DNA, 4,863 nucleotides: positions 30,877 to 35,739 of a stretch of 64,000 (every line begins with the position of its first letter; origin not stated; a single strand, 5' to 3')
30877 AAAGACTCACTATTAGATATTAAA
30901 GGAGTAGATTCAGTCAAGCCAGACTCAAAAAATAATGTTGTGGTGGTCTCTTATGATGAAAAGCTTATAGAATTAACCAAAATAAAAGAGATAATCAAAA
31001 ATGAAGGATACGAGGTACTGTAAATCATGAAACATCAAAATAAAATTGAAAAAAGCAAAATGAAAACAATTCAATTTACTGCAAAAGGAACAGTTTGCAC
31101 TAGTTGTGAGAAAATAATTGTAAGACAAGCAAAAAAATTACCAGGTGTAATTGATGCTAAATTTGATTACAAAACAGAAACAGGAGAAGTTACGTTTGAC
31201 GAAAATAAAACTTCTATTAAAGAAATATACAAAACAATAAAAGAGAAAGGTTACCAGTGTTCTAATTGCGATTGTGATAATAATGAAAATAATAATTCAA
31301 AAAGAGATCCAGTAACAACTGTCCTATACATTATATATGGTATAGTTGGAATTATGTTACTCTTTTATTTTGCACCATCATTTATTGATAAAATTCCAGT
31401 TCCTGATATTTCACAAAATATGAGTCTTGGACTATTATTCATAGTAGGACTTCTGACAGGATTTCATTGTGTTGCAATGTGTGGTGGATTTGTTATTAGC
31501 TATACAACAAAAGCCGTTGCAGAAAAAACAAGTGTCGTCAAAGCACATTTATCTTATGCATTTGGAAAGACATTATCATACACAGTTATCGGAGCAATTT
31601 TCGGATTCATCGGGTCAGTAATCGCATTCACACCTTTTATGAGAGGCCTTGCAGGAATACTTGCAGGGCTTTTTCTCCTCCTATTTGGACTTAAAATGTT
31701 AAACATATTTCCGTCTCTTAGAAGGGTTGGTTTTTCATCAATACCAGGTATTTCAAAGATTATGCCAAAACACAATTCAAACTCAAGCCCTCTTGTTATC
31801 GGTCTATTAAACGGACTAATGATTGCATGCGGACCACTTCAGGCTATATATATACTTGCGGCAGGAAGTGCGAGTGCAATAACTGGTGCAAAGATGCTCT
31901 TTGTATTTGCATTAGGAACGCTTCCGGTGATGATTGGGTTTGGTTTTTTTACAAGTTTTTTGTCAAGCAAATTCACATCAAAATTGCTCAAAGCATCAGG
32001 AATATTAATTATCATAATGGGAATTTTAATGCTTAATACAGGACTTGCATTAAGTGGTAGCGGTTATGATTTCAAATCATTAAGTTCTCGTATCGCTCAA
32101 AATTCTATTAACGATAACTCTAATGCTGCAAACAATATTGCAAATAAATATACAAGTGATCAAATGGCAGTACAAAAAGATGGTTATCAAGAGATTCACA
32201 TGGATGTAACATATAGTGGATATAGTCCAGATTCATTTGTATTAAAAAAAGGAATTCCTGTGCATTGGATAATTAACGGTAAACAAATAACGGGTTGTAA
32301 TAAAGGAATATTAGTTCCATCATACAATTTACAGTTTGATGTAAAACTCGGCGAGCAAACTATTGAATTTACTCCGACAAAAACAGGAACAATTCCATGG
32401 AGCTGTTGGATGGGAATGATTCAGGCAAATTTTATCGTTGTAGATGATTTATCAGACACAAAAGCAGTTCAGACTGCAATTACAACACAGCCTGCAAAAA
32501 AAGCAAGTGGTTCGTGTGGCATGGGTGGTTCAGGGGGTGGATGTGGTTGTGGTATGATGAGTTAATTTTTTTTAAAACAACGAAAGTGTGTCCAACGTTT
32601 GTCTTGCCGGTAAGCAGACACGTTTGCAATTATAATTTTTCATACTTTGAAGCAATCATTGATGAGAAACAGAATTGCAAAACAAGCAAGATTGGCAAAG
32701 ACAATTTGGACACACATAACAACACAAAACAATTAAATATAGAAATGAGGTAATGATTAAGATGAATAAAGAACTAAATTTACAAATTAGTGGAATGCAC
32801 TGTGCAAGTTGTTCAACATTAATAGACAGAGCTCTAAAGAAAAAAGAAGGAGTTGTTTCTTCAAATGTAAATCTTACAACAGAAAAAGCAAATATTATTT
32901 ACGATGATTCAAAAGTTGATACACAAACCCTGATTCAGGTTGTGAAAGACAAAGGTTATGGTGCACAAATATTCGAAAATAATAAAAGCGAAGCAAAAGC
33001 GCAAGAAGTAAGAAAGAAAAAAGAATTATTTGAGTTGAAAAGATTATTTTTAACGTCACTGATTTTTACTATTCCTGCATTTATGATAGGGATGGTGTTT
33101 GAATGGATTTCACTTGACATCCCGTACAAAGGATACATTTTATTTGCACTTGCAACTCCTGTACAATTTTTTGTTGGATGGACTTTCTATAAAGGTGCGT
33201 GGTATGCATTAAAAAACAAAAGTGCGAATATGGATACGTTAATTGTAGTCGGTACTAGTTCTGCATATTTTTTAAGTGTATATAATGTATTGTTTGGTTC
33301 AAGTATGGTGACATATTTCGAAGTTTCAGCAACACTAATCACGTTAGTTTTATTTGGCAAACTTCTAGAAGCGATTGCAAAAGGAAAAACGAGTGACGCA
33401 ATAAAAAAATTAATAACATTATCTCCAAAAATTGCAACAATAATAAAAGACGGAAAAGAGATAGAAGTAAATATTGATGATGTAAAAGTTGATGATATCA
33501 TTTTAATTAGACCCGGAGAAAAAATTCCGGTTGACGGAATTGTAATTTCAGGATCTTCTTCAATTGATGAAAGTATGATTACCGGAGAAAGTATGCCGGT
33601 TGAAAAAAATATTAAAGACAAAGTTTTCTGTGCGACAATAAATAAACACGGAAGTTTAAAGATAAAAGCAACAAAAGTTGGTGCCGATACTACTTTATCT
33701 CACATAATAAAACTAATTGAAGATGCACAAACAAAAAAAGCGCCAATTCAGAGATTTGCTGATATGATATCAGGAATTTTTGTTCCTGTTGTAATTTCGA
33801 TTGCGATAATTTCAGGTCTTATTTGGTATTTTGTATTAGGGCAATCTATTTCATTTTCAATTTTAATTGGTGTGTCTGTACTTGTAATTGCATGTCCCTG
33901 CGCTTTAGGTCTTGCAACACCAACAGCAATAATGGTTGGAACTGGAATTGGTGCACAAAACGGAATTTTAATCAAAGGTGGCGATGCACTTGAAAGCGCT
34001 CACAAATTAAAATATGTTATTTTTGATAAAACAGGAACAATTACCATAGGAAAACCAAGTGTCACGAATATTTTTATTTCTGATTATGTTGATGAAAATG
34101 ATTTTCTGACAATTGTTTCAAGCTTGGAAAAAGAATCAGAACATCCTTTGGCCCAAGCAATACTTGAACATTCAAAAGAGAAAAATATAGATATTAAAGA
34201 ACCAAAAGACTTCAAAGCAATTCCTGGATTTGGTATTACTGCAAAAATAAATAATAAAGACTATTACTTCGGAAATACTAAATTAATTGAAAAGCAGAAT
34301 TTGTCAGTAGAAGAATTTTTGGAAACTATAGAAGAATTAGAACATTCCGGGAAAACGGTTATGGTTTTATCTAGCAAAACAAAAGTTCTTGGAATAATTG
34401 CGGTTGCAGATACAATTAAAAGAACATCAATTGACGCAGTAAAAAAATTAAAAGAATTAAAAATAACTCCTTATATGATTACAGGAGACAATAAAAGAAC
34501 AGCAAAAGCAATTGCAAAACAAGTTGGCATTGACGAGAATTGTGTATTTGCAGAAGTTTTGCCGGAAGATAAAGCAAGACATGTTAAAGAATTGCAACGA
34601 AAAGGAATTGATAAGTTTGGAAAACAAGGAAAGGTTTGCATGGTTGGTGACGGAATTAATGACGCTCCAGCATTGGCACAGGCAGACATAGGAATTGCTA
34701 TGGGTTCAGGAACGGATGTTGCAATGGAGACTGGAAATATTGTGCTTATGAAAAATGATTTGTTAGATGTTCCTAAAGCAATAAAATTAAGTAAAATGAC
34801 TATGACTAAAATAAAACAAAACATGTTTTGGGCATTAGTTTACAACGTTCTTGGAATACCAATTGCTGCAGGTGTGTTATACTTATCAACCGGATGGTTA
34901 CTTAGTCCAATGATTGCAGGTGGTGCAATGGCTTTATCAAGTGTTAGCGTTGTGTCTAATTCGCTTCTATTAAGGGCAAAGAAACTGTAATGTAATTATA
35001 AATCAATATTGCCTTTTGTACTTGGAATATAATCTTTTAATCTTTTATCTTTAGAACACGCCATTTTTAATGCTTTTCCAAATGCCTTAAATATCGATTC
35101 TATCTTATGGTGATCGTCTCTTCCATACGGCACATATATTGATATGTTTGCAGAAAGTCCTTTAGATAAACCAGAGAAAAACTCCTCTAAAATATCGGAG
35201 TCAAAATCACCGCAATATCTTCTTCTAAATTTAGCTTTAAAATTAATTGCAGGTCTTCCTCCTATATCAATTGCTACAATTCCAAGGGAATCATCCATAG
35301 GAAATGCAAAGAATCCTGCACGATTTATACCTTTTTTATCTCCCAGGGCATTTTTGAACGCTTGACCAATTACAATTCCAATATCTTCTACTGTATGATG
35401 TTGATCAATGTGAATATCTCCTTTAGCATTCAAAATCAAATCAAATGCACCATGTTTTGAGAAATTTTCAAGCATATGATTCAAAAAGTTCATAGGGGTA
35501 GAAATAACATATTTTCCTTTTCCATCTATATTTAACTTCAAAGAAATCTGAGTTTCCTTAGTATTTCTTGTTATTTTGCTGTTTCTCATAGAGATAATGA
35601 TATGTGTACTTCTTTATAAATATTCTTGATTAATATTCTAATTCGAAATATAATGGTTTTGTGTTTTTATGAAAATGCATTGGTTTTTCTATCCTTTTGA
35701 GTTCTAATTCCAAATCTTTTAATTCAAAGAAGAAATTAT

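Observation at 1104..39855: The terminal arms co-vary within each copy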

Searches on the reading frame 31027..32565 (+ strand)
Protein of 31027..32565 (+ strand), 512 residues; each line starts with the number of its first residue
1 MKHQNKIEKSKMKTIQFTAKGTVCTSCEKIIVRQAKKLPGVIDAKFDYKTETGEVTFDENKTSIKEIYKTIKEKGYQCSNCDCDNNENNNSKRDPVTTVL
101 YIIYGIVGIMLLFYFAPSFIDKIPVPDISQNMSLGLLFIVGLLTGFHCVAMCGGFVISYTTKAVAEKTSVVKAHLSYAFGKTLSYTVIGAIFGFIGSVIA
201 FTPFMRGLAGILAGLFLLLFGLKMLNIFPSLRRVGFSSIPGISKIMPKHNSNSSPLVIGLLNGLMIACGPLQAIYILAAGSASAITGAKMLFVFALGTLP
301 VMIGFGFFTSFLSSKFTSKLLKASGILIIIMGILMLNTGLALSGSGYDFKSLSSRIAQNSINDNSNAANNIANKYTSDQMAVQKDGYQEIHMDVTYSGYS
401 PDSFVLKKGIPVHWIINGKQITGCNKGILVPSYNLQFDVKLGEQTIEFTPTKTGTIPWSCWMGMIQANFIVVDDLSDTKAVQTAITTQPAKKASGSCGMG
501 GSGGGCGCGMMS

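Call 12: search_protein_families(library=pfam, proteins=[window:31027-32565:+])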
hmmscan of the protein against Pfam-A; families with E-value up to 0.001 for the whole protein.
window:31027-32565:+ (512 aa): 2 families
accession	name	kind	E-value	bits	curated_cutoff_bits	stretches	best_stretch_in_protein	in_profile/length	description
PF13386.12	DsbD_2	-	2.5e-44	152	24.9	1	137-334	2-199/199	Cytochrome C biogenesis protein transmembrane region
PF00403.32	HMA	-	8.3e-11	42.6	24.8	1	17-77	2-62/62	Heavy-metal-associated domain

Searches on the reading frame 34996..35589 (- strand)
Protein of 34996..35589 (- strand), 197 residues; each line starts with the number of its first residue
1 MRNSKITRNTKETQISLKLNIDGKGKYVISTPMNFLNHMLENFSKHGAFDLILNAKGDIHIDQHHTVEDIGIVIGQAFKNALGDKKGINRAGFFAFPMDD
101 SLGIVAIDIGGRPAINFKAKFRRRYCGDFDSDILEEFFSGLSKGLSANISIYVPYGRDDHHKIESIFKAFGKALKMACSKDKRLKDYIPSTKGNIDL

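Call 87: search_protein_families(library=pfam, proteins=[window:34996-35589:-], max_evalue=0.0001)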
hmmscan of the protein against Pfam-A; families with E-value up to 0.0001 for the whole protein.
window:34996-35589:- (197 aa): 1 family
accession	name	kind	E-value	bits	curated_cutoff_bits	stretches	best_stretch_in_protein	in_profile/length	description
PF00475.24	IGPD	-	4.5e-57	192.6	27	1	31-174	1-144/144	Imidazoleglycerol-phosphate dehydratase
